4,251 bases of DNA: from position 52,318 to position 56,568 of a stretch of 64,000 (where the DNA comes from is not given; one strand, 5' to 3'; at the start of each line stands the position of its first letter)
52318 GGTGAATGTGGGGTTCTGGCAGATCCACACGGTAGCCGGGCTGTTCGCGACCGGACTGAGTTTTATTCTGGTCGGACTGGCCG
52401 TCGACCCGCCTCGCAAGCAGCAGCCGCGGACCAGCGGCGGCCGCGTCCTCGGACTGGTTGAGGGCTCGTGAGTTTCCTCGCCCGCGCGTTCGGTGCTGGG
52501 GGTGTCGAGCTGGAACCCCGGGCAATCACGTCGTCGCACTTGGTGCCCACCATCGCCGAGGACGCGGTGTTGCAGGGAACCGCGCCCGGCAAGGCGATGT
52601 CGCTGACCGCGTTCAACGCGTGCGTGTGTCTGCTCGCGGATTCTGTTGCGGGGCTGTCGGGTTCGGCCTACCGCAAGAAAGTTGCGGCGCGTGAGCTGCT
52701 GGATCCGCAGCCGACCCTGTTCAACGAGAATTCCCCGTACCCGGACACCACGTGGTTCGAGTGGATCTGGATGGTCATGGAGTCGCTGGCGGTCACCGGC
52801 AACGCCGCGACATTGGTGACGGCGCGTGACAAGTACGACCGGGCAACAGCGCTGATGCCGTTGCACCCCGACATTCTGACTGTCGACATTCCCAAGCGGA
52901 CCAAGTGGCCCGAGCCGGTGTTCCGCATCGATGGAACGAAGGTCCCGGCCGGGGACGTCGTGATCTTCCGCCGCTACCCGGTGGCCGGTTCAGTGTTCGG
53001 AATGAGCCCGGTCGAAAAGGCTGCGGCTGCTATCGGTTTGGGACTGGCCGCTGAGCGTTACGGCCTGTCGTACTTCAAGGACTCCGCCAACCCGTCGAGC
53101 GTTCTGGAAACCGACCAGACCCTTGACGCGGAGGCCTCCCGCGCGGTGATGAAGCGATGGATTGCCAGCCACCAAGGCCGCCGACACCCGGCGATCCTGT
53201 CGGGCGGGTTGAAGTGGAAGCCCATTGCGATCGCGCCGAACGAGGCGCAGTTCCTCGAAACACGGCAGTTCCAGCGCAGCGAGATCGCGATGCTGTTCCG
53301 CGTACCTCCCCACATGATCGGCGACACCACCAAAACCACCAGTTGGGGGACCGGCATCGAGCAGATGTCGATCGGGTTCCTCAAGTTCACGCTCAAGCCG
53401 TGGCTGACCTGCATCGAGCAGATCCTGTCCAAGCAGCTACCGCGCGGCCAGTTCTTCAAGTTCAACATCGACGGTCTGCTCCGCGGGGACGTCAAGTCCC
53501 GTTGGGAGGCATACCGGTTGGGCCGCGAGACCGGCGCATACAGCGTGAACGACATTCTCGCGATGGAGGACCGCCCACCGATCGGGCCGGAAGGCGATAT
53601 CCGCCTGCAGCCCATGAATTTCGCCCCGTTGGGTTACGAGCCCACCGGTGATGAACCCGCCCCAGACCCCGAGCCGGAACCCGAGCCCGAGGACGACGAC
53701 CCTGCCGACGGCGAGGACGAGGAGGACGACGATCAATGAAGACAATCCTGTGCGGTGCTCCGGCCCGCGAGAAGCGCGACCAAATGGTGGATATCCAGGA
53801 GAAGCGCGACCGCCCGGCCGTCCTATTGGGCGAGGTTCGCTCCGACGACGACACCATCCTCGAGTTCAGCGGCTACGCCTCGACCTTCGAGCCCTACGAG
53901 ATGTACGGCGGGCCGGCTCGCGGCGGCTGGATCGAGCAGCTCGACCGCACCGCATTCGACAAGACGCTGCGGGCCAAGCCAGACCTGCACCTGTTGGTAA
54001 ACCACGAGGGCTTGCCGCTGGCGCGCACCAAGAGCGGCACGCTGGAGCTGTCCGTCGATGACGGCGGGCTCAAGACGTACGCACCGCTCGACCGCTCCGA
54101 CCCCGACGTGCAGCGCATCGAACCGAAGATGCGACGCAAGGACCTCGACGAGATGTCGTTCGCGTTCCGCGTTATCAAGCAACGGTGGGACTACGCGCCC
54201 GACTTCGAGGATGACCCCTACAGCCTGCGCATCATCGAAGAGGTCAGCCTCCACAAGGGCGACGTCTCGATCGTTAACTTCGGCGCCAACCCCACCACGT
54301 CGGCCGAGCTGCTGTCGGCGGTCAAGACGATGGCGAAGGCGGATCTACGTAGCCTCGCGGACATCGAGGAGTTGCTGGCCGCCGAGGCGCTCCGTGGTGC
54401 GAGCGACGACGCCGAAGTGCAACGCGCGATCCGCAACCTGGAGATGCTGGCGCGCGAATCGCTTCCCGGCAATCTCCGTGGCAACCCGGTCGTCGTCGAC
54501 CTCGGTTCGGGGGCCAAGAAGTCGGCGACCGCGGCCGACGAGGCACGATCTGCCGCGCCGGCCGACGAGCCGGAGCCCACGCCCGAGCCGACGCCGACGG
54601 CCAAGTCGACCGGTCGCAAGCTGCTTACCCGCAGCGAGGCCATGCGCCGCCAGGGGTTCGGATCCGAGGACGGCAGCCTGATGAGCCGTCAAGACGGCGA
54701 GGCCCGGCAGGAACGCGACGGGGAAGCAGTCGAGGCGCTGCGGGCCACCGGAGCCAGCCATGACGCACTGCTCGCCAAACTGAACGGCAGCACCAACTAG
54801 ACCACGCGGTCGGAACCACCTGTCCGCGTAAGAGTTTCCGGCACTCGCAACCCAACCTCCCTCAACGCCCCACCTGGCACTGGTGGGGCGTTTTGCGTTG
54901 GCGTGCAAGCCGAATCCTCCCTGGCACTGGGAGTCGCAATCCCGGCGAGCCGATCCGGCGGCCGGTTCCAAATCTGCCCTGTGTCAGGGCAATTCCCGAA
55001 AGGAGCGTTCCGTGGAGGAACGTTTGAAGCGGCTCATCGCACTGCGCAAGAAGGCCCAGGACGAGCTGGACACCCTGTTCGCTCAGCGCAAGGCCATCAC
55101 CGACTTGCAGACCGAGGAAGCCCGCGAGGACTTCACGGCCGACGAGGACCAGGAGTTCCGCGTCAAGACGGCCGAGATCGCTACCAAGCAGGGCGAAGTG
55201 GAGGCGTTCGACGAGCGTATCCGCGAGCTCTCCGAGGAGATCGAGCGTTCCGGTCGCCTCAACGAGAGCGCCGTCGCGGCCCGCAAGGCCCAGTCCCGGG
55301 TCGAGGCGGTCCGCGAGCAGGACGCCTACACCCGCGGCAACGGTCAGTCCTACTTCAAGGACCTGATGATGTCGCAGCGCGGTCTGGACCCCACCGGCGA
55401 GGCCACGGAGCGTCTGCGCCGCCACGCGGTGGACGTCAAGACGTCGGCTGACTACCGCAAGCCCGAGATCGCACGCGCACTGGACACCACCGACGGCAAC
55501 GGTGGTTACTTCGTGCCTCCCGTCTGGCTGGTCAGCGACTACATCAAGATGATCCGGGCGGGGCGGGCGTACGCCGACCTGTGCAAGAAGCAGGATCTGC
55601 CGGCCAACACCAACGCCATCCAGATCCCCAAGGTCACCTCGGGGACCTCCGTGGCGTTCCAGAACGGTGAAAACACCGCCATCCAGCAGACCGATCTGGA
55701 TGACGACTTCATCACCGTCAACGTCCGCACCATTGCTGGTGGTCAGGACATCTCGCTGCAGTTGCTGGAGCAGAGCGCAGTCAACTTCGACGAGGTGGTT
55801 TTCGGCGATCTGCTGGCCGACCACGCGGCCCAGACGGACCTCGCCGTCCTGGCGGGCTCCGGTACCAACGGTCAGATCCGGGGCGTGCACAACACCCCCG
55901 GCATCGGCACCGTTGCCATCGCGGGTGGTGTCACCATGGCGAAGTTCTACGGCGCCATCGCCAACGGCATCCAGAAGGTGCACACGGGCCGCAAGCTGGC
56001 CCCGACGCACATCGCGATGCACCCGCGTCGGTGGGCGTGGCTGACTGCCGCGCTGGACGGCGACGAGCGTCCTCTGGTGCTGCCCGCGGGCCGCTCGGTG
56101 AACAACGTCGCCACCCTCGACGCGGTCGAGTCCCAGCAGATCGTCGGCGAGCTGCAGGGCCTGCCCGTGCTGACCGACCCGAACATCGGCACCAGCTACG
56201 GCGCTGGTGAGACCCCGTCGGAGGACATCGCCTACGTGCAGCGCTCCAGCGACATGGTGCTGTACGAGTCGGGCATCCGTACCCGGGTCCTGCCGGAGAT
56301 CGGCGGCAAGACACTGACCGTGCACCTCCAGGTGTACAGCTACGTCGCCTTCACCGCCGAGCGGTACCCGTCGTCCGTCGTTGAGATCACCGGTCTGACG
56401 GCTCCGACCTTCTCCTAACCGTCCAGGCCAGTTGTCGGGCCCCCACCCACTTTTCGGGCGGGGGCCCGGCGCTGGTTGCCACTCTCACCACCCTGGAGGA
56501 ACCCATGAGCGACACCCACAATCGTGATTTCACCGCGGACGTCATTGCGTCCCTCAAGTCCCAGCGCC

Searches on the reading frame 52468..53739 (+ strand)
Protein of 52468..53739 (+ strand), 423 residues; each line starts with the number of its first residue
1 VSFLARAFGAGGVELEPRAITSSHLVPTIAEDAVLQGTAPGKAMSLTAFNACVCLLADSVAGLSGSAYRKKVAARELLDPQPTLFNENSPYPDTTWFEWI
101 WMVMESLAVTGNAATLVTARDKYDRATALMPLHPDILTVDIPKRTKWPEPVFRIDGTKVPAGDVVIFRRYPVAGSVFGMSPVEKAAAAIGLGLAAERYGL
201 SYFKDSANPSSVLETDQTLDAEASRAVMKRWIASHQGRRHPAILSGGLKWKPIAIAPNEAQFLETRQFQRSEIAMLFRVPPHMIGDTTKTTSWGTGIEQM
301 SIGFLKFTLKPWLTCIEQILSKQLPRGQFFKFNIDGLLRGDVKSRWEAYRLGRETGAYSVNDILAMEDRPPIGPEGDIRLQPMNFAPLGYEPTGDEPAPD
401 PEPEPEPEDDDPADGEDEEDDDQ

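Call 56: search_protein_families(library=pfam, proteins=[window:52468-53739:+], max_evalue=0.001)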
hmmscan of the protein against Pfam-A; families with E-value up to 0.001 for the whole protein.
window:52468-53739:+ (423 aa): 1 family
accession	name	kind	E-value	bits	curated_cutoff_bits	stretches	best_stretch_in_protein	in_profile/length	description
PF04860.17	Phage_portal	-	1.2e-80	271.6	39.1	1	48-368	2-321/321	Phage portal protein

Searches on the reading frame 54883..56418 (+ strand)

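Call 56: search_protein_families(library=pfam, proteins=[window:54883-56418:+], max_evalue=0.001)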
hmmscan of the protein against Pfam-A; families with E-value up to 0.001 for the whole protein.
window:54883-56418:+ (511 aa): 1 family
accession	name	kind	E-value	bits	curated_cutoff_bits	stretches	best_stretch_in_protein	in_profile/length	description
PF05065.19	Phage_capsid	-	1.1e-20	74.6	24.2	1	207-453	1-228/280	Phage capsid family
